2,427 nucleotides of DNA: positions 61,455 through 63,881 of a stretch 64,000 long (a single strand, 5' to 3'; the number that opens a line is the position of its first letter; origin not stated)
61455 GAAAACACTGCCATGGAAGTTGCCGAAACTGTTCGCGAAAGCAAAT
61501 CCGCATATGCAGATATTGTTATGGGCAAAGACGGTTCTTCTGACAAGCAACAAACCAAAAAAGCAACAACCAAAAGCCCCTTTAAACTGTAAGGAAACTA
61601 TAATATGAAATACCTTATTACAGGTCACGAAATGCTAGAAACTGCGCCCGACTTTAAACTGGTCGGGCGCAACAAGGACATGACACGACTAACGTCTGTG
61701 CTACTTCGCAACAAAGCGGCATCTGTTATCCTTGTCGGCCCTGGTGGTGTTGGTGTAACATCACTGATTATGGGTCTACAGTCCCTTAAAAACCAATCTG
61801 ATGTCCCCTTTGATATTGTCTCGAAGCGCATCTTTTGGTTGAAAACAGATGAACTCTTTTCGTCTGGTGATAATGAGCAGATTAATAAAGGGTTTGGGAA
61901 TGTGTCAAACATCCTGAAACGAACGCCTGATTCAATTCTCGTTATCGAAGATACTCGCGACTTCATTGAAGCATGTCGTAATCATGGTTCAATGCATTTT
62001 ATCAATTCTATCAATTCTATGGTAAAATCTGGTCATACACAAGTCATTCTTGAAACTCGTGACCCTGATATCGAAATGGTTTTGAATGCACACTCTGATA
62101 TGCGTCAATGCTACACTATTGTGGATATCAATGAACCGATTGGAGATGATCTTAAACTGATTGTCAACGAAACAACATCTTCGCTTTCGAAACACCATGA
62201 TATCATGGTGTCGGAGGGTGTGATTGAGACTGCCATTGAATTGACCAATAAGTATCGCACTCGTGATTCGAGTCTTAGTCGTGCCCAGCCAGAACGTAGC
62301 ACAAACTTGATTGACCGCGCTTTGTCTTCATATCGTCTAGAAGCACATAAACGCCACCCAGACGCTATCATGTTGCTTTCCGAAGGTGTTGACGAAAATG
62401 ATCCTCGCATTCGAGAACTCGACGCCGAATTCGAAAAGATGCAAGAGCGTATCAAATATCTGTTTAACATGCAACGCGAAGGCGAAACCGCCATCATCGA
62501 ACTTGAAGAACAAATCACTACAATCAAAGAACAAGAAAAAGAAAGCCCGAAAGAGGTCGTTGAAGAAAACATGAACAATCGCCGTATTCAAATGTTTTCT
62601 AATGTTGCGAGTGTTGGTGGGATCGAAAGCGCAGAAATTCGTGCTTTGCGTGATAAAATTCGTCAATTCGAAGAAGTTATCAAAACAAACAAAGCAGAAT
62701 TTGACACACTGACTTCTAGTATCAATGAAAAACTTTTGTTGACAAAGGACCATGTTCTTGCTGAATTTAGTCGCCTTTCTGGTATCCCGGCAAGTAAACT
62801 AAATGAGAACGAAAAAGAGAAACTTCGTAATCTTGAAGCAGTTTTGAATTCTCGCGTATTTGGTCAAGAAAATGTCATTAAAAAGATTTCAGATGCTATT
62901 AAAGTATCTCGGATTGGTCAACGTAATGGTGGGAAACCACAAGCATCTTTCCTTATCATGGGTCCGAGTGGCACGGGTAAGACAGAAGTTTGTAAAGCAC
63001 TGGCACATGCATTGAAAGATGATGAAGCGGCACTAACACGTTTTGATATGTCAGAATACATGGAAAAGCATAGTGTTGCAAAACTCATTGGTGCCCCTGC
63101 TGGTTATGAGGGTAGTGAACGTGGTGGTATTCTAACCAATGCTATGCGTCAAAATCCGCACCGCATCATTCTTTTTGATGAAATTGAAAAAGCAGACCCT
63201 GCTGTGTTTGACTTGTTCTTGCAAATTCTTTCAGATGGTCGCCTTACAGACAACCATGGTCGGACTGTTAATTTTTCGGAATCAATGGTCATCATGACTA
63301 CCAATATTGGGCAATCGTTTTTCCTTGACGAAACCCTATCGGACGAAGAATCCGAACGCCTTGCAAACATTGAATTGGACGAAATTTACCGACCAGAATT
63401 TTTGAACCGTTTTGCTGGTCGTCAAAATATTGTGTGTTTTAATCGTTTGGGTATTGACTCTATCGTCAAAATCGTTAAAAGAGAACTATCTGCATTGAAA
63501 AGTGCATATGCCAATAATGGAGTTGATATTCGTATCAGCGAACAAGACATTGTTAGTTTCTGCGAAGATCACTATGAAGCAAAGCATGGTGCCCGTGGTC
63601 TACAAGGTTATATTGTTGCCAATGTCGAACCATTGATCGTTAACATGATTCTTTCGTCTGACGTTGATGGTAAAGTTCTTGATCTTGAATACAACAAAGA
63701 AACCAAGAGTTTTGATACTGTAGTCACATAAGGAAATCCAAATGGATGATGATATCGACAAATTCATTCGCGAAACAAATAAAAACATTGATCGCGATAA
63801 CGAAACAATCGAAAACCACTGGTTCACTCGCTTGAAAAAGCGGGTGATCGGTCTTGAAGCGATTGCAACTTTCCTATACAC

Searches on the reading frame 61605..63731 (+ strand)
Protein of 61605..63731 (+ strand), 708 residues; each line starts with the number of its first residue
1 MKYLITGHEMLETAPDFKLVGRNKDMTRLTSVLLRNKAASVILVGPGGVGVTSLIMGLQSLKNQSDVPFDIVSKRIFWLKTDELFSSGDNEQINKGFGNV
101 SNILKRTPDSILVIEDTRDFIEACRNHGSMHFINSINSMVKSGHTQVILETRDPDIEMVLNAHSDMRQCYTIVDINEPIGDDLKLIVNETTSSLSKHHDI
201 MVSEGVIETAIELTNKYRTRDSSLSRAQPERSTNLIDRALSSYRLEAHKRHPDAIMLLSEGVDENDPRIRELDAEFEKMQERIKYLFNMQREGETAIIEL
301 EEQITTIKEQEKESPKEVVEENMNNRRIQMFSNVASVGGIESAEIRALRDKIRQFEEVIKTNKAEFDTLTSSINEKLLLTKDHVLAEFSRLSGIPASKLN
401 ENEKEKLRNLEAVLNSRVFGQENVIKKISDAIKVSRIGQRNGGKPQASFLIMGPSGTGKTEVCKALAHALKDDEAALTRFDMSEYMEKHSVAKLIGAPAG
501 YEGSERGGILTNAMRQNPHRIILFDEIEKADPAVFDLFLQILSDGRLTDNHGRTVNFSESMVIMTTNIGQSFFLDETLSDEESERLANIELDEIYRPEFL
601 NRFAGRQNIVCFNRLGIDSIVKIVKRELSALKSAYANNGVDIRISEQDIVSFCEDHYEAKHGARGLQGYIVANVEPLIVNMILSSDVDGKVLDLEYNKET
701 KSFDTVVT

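Call 35: search_protein_families(library=phrogs, proteins=[window:61605-63731:+], max_evalue=0.00001)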
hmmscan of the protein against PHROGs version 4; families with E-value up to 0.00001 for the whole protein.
window:61605-63731:+ (708 aa): 7 families
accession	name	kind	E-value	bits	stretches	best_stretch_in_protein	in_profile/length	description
phrog_4871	-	other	1.4e-170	570.3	1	2-703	177-754/764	ATP-dependent protease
phrog_249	-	moron, auxiliary metabolic gene and host takeover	8.7e-08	32.9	1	322-567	74-244/380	porphyrin biosynthesis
phrog_5846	-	DNA, RNA and nucleotide metabolism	2.6e-07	31.2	0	417-542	17-118/380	clamp loader of DNA polymerase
phrog_15585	-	unknown function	6.2e-07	29.1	1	275-529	186-427/793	-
phrog_7998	-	unknown function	7.2e-07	29.7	0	434-527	29-127/339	-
phrog_168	-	DNA, RNA and nucleotide metabolism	2.6e-06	28.3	1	448-636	44-205/314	clamp loader of DNA polymerase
phrog_3757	-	unknown function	8.3e-06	26.4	0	398-471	81-151/367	-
